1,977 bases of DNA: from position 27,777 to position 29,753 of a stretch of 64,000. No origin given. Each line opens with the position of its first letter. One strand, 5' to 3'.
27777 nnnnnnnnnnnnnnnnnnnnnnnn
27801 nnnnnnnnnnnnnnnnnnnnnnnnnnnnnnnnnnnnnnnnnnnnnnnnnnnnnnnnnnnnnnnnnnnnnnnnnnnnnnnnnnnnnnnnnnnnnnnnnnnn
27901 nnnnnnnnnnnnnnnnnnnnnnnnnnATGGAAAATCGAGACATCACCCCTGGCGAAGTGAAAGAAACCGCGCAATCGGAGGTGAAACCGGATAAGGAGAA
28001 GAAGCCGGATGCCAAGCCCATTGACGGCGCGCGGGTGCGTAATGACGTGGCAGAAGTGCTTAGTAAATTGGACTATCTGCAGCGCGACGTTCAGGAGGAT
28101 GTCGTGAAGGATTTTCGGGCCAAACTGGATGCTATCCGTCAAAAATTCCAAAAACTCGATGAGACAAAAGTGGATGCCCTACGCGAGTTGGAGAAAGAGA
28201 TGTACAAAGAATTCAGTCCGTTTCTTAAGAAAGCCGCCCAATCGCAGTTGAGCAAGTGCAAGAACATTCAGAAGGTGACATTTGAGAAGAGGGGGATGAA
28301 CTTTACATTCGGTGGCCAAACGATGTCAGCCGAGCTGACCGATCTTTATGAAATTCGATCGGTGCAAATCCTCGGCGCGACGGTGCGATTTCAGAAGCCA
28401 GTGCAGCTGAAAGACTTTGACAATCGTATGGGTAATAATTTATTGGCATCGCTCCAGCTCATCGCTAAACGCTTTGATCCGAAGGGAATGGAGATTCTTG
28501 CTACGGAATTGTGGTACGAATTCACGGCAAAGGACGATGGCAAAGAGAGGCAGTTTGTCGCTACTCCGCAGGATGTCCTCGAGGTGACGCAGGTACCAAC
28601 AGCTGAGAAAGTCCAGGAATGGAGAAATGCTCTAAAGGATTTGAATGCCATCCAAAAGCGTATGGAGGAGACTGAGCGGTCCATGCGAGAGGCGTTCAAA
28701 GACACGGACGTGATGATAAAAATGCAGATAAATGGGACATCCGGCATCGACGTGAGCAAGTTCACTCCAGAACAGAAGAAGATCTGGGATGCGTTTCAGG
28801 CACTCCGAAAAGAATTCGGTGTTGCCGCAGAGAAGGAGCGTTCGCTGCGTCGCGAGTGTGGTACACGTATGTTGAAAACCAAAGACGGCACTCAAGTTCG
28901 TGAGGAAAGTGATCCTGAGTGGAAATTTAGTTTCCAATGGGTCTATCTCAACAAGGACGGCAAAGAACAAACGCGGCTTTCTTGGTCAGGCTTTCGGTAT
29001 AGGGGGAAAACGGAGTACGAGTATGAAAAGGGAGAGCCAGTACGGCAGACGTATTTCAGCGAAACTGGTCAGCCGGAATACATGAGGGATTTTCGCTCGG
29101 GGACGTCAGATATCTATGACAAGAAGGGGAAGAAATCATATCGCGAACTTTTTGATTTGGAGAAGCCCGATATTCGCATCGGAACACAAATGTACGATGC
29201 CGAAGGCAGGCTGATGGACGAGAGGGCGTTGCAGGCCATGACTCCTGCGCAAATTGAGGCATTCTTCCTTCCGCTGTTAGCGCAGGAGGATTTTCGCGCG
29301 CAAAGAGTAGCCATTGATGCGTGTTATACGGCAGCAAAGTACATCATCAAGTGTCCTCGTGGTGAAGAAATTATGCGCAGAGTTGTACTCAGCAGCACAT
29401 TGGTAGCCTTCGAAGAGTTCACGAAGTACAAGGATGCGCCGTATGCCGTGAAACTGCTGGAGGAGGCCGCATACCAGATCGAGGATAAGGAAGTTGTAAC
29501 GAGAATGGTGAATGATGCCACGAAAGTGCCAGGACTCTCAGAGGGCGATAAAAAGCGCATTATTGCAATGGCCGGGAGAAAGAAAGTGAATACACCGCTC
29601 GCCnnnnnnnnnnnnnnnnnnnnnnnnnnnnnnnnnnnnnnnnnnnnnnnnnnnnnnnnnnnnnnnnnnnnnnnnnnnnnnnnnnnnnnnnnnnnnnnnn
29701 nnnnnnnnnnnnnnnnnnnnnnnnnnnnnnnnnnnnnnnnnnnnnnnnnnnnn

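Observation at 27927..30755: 942-aa orphan protein ending in a legumain/caspase-fold (clan CD) His-Cys dyad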

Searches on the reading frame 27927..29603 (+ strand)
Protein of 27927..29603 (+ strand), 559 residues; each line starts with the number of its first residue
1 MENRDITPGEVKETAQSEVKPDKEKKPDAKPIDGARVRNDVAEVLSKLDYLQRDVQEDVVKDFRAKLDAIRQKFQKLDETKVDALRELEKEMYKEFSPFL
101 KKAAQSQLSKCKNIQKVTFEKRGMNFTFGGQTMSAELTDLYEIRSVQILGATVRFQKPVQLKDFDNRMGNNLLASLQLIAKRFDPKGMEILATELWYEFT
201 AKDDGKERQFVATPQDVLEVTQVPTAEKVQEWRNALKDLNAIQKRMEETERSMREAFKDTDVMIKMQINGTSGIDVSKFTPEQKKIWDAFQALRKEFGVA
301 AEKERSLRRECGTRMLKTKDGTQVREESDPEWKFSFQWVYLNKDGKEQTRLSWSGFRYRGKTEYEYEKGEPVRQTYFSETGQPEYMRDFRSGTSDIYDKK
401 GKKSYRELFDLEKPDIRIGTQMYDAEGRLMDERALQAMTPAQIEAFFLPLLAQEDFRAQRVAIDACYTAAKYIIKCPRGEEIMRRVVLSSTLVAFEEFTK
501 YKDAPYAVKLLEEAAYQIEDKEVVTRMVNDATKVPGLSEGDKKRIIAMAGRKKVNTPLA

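Call 97: search_solved_structures(query=A7, max_evalue=1)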
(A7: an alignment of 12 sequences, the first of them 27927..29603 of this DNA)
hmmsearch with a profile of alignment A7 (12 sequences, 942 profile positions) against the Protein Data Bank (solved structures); distinct sequences matched with E-value up to 1: 7.
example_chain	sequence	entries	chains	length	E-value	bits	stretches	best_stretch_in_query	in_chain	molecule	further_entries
7tal_A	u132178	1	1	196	0.076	14.1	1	48-88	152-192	D4_deltaDARP LOV2-DARPin fusion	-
2kz6_A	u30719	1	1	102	0.082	14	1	259-321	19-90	Uncharacterized protein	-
7qnl_AAA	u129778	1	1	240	0.11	13.5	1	49-89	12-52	DARPIN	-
7tbo_A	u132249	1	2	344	0.64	11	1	20-87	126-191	D12 LOV2-DARPin fusion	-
5yqr_A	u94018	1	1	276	0.76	10.8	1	392-443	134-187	Endolysin/Membrane-anchored lipid-binding protein LAM6 fusion protein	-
8bcs_A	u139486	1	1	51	0.85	10.6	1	48-88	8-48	CC-HP1.0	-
1g6u_A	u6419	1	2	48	0.97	10.4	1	51-90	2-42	DOMAIN SWAPPED DIMER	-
